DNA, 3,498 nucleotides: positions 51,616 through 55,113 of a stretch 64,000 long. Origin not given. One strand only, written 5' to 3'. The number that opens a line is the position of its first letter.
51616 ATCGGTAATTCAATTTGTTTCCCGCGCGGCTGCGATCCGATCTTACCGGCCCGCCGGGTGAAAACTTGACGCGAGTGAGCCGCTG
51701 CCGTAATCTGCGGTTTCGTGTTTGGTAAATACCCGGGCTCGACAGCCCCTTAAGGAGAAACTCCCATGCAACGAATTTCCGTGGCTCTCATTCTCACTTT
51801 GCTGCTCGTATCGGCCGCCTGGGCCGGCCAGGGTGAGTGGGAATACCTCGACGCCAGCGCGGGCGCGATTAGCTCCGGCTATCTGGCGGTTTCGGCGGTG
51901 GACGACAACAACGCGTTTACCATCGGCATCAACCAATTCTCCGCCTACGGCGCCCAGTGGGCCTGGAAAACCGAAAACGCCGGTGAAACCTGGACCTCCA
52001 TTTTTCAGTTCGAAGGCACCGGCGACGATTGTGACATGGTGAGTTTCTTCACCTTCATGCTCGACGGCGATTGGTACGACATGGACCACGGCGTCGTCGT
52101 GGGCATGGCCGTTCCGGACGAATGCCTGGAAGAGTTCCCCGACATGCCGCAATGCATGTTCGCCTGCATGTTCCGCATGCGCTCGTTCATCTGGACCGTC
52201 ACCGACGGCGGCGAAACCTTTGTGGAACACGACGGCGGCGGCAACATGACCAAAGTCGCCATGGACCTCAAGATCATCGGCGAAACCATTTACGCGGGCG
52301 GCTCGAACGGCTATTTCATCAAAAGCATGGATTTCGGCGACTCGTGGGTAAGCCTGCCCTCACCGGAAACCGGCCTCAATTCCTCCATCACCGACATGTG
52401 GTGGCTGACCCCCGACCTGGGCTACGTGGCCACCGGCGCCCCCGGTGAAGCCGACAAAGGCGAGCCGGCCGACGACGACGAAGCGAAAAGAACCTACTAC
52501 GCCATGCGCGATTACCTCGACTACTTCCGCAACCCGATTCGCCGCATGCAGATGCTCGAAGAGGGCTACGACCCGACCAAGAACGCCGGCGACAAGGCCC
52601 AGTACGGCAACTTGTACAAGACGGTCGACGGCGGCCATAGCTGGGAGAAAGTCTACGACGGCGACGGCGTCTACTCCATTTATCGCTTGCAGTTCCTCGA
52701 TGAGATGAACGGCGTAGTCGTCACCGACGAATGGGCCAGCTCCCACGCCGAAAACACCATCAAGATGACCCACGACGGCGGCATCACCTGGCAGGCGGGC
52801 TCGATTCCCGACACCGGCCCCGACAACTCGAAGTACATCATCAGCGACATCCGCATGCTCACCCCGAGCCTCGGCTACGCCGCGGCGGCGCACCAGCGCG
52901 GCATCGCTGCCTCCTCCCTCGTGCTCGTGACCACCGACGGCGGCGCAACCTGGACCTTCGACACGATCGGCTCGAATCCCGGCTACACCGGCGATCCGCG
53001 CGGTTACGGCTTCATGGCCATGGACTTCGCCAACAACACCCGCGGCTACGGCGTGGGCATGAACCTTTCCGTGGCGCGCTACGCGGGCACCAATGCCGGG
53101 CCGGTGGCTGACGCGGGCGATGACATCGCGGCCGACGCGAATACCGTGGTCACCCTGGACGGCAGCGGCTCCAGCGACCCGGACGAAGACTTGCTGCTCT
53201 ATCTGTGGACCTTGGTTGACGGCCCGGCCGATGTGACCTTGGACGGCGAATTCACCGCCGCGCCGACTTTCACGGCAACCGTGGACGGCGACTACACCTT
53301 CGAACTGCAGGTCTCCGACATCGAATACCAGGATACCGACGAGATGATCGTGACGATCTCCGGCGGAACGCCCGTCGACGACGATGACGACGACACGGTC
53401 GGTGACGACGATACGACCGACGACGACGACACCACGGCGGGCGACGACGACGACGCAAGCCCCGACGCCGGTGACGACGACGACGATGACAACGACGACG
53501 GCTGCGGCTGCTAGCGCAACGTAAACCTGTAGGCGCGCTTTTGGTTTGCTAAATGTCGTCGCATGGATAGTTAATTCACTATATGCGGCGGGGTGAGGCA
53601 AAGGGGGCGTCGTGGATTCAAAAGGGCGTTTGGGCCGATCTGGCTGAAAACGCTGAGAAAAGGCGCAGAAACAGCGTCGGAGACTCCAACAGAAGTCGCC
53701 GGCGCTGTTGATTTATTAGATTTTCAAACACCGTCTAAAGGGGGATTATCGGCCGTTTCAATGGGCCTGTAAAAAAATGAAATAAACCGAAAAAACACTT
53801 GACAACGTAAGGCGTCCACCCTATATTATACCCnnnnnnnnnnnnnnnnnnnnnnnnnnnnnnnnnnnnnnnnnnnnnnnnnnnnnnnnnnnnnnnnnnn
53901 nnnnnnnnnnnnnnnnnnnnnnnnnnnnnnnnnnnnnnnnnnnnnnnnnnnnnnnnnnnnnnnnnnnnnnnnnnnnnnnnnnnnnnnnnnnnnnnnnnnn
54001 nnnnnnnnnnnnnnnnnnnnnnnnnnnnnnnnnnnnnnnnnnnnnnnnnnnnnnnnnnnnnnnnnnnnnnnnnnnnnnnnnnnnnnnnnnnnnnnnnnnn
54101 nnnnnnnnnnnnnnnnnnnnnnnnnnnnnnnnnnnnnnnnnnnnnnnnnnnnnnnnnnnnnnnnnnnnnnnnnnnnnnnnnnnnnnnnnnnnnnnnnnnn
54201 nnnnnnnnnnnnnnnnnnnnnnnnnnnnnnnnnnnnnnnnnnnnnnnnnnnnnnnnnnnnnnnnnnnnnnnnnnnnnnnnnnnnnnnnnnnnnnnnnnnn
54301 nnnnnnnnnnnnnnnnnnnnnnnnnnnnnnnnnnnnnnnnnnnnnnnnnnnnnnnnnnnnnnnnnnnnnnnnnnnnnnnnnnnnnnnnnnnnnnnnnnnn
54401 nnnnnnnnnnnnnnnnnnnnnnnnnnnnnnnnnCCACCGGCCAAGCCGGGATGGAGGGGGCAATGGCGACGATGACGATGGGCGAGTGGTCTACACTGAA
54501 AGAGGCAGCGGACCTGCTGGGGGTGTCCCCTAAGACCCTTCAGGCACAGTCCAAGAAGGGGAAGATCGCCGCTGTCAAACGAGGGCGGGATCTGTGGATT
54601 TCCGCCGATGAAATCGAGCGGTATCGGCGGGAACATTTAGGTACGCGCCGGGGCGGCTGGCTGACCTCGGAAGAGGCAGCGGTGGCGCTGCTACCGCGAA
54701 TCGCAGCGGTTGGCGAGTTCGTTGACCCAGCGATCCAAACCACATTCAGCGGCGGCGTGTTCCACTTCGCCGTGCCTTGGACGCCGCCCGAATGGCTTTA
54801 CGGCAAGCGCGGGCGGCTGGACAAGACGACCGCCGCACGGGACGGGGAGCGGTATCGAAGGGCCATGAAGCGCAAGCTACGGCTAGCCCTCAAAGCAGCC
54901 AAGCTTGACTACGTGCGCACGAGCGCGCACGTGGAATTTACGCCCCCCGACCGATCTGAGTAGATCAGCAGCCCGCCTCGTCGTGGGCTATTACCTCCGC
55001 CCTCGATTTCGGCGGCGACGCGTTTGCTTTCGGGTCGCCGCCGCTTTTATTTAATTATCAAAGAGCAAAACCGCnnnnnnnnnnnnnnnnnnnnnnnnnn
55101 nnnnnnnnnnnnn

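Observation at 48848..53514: Second locus with the same (DDDxx)n-CGC tail: two BNR/PKD paralogues flanking an outer-membrane beta-barrel gene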

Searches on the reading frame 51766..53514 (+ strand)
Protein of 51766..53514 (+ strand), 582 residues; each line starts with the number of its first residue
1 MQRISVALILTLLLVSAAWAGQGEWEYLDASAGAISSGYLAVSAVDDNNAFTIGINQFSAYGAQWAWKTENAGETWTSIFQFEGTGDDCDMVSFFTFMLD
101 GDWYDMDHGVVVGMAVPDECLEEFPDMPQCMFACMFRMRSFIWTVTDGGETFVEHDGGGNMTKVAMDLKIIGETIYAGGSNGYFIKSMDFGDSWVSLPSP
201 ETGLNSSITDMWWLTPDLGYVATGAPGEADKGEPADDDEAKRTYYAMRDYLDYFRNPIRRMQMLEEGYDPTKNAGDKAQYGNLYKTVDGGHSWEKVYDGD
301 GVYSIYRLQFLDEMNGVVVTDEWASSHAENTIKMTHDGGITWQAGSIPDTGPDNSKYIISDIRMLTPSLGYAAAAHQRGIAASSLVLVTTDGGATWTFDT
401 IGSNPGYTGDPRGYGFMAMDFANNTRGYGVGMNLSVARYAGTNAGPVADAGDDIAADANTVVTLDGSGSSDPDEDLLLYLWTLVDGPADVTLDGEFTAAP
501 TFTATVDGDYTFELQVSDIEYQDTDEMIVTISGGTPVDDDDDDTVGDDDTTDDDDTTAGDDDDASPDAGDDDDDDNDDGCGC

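Call 4: search_protein_families(library=pfam, proteins=[window:51766-53514:+], max_evalue=0.01)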
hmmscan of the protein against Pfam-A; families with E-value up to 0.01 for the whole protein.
window:51766-53514:+ (582 aa): 4 families
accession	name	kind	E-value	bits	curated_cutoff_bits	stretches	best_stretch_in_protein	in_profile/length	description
PF22352.2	K319L-like_PKD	-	3.2e-16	59.6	27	1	450-531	1-84/84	K319L-like, PKD domain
PF18911.6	PKD_4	-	4.7e-09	36.6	27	1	443-524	1-76/85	PKD domain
PF02012.26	BNR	-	0.0018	18.4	27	0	335-343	3-11/12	BNR/Asp-box repeat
PF15902.12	Sortilin-Vps10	-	0.0032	16.8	33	0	279-348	375-437/446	Sortilin, neurotensin receptor 3,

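Call 5: search_protein_families(library=ncbifam, proteins=[window:51766-53514:+], max_evalue=0.01)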
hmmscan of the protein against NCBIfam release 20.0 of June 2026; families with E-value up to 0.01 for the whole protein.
window:51766-53514:+ (582 aa): 2 families
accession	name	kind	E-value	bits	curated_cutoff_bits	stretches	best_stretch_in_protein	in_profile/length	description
NF038112.1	myxo_dep_M36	subfamily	1.1e-14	52.6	1500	1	441-562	1185-1315/1604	myxosortase-dependent M36 family metallopeptidase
NF010237.0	PRK13684.1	equivalog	0.0021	17.2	326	0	261-321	260-321/334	photosynthesis system II assembly factor Ycf48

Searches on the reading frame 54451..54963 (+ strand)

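Call 24: search_protein_families(library=pfam, proteins=[window:54451-54963:+], max_evalue=0.01)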
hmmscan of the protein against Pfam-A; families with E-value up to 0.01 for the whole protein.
window:54451-54963:+ (170 aa): 3 families
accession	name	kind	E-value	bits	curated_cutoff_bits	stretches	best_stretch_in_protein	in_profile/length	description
PF12728.13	HTH_17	-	2.8e-10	40.7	27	1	15-61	3-49/51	Helix-turn-helix domain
PF00376.29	MerR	-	0.00062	20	28.2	1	15-44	1-30/38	MerR family regulatory protein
PF13338.12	AbiEi_4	-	0.0072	16.8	25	0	15-45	15-44/49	Transcriptional regulator, AbiEi antitoxin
